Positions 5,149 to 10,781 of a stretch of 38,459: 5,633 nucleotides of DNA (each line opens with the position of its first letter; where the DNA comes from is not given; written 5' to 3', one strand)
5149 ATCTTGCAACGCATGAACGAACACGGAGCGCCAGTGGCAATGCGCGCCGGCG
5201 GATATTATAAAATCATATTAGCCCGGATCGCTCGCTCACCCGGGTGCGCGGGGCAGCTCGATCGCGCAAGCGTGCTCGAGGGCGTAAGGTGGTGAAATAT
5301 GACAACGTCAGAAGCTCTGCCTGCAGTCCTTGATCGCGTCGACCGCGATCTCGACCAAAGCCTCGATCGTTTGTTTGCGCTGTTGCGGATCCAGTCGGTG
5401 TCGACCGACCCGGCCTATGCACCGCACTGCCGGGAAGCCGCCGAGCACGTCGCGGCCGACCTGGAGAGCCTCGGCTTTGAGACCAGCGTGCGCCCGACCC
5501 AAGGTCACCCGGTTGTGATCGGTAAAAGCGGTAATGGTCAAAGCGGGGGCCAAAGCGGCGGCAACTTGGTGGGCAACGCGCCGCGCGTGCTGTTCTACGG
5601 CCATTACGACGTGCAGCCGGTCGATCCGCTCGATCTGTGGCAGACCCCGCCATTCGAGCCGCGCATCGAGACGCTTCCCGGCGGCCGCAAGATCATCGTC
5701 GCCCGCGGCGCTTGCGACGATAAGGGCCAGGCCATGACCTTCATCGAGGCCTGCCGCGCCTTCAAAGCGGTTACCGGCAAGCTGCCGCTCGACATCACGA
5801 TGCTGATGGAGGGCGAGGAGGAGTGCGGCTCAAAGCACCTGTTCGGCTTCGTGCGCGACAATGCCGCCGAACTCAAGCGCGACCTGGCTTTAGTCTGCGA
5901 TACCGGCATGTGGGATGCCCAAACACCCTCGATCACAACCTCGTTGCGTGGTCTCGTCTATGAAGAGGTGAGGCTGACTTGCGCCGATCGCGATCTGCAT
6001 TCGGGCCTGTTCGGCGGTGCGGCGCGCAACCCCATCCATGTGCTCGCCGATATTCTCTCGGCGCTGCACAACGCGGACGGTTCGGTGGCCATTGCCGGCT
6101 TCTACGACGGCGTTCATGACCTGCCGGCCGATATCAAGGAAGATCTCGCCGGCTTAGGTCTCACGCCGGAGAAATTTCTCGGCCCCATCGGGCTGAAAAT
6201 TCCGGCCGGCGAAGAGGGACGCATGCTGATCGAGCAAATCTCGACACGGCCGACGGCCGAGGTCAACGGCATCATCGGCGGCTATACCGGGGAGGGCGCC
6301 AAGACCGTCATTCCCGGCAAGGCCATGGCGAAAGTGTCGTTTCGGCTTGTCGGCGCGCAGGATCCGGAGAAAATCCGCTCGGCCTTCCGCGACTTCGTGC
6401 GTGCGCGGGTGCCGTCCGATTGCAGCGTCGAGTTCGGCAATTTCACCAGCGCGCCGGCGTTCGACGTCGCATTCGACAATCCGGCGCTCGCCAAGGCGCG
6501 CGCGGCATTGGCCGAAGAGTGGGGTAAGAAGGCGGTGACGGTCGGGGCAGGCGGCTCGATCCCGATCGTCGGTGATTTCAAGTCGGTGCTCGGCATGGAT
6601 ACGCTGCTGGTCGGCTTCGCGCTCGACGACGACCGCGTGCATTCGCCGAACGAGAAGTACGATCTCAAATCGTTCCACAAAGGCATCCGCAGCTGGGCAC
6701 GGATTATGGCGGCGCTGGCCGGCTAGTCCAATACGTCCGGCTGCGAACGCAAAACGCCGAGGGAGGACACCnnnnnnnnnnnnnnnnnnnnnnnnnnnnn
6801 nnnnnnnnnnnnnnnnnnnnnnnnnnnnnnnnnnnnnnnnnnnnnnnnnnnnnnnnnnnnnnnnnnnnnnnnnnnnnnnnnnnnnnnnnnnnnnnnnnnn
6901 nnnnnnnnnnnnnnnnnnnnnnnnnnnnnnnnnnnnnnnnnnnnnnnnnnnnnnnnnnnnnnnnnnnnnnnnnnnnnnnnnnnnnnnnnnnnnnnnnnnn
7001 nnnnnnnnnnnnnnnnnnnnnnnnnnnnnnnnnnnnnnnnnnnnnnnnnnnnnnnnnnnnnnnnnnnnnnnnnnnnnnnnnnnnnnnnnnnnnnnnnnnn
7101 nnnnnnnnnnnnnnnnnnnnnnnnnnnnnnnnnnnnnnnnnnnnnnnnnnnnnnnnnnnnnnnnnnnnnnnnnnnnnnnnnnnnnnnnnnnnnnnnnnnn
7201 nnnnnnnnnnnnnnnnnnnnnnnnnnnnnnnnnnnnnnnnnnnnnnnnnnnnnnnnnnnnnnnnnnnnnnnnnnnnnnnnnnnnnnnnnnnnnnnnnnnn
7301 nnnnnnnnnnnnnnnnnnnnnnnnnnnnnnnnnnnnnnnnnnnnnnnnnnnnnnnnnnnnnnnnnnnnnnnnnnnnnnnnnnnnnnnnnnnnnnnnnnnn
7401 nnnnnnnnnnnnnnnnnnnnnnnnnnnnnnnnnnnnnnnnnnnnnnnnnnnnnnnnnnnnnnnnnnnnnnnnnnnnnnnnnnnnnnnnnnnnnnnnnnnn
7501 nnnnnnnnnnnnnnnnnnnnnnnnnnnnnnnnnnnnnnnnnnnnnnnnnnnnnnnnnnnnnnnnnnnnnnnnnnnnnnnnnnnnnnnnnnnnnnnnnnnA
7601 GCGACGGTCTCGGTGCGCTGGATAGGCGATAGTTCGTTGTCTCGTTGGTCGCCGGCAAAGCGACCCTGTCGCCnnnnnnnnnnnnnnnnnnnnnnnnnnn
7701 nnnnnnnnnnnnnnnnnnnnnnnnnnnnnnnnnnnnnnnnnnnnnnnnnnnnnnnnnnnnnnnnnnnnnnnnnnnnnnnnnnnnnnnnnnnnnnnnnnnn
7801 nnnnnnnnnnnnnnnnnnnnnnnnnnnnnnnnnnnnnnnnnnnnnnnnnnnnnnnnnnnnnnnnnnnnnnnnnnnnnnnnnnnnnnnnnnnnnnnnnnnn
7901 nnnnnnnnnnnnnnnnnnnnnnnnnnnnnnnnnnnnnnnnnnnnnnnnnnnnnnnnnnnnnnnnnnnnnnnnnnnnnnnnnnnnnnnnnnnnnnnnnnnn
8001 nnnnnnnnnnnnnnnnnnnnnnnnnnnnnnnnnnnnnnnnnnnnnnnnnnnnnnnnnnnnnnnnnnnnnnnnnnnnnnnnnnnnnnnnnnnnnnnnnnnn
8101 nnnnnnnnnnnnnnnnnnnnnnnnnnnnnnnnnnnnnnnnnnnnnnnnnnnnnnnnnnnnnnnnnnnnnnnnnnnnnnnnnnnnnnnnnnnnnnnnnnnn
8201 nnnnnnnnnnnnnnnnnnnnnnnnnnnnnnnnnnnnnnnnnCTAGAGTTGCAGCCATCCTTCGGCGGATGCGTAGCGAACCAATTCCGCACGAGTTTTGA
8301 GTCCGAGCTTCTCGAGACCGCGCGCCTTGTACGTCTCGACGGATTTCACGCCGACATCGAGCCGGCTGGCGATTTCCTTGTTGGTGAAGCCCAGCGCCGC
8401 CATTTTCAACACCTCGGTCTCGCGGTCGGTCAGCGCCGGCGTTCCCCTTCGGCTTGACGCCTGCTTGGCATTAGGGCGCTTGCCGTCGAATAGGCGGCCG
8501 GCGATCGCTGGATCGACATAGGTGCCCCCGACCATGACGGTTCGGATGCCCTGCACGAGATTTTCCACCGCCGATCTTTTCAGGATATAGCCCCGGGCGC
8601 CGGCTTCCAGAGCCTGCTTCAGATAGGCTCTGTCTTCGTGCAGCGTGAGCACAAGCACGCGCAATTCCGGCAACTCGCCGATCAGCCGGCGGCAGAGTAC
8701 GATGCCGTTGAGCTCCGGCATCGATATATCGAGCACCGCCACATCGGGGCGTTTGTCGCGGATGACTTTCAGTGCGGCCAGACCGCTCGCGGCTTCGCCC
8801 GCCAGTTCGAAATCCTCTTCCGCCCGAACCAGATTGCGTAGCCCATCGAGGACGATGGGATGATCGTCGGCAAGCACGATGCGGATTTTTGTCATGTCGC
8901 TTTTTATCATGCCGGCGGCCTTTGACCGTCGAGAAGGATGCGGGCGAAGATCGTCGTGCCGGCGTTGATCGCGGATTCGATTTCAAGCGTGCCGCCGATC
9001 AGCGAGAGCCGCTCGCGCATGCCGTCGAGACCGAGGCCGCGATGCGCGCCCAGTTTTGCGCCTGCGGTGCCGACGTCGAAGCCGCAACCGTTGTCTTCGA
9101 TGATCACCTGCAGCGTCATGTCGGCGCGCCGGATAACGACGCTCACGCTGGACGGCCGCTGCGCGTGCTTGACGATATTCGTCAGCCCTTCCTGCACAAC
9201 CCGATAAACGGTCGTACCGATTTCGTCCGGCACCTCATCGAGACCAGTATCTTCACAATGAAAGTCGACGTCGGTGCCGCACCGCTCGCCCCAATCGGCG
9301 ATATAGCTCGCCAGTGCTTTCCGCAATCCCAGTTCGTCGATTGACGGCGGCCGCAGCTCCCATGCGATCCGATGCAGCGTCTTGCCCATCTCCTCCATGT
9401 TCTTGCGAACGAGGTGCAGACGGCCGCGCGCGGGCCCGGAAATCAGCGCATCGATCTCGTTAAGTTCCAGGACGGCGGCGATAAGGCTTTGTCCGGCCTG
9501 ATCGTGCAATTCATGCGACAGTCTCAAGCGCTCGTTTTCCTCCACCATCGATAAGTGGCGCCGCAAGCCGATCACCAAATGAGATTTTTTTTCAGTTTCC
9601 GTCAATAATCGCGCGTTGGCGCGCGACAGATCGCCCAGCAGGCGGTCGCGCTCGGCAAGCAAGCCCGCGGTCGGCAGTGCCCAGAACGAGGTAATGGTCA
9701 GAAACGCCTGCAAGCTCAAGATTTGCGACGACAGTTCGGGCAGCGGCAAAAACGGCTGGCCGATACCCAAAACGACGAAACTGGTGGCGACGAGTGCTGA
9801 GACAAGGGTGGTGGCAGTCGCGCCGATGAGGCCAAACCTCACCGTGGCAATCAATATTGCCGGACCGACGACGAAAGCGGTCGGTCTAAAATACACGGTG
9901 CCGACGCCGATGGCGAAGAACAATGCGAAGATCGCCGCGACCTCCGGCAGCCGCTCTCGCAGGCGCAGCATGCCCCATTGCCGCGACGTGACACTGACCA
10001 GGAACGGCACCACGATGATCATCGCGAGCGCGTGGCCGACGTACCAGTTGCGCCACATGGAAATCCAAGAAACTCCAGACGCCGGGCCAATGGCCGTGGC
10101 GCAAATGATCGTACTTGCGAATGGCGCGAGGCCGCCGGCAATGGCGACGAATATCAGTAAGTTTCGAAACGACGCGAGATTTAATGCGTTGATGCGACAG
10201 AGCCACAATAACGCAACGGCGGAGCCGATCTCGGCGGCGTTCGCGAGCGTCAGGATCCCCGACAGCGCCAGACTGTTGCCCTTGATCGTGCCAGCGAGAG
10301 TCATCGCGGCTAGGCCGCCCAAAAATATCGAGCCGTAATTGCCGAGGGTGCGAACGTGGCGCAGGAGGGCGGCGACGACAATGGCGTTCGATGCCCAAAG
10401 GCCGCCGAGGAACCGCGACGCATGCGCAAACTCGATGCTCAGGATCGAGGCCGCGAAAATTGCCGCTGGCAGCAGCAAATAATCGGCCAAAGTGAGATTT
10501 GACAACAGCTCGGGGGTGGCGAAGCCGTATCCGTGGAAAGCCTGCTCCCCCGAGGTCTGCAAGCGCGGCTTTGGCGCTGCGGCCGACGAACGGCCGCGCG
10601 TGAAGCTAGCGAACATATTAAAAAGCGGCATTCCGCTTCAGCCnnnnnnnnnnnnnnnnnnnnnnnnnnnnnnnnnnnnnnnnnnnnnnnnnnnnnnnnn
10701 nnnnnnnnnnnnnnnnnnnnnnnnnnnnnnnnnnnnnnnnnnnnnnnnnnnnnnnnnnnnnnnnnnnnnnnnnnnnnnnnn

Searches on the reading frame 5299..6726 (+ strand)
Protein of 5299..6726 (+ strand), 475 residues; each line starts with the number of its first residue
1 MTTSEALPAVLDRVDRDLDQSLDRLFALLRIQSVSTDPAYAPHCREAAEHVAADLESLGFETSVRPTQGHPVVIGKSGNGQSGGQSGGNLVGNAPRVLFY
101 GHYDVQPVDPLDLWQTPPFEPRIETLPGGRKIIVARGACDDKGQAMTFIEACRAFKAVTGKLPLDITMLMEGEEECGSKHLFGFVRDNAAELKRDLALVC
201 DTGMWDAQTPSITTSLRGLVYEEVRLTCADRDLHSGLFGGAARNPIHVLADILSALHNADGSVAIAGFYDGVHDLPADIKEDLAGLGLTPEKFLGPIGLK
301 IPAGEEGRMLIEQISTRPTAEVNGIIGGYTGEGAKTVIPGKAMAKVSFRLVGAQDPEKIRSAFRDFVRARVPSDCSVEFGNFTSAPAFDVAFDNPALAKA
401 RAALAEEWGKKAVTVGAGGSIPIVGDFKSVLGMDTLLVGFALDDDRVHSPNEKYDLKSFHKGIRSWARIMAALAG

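Call 7: search_protein_families(library=pfam, proteins=[window:5299-6726:+], max_evalue=0.001)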
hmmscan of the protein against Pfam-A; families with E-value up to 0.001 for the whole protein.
window:5299-6726:+ (475 aa): 2 families
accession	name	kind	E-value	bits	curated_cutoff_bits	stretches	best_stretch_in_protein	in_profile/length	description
PF01546.33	Peptidase_M20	-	1.8e-31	110.1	24.6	1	98-470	1-204/206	Peptidase family M20/M25/M40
PF07687.19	M20_dimer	-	1e-19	70.9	21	1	224-374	9-106/107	Peptidase dimerisation domain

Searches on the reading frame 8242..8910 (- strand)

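Call 37: search_protein_families(library=pfam, proteins=[window:8242-8910:-], max_evalue=0.01)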
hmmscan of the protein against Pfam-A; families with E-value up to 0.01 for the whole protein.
window:8242-8910:- (222 aa): 4 families
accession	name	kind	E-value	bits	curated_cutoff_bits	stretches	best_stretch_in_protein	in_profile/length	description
PF00072.30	Response_reg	-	2.2e-26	92.6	30.2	1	11-122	1-110/111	Response regulator receiver domain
PF00196.25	GerE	-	8.2e-16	57.8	23.5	1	159-214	2-57/57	Bacterial regulatory proteins, luxR family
PF08281.18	Sigma70_r4_2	-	2.1e-08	34.1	25.7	1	159-202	10-54/54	Sigma-70, region 4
PF04545.22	Sigma70_r4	-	0.0031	17.4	24.1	1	159-202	4-48/50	Sigma-70, region 4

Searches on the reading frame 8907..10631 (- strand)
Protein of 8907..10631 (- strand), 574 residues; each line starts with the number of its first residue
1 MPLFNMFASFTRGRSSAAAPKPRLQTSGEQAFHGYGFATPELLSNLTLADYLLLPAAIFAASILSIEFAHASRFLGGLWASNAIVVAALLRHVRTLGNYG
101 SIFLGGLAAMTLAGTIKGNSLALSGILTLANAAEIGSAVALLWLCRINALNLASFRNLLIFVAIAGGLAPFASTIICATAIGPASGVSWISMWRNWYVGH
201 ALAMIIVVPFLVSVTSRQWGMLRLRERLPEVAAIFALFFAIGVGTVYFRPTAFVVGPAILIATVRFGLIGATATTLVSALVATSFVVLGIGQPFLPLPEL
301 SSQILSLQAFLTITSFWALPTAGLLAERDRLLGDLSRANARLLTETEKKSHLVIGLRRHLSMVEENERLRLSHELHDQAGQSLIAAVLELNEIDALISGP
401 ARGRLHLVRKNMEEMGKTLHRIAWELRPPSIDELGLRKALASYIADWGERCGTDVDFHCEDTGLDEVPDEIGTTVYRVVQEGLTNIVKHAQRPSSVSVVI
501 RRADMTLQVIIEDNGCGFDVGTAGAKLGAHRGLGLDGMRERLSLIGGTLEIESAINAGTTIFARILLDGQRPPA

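Call 7: search_protein_families(library=pfam, proteins=[window:8907-10631:-], max_evalue=0.001)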
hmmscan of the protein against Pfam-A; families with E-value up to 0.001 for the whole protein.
window:8907-10631:- (574 aa): 4 families
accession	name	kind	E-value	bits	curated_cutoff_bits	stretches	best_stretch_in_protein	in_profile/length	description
PF02518.31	HATPase_c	-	5.5e-13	49.8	26.4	1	474-565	5-107/111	Histidine kinase-, DNA gyrase B-, and HSP90-like ATPase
PF05231.19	MASE1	-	3.9e-11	43.1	29.8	1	52-319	5-289/299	MASE1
PF07730.19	HisKA_3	-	6.1e-08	33.5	24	1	367-429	1-66/68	Histidine kinase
PF13581.12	HATPase_c_2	-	0.0002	21.8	27.4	1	475-535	32-102/127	Histidine kinase-like ATPase domain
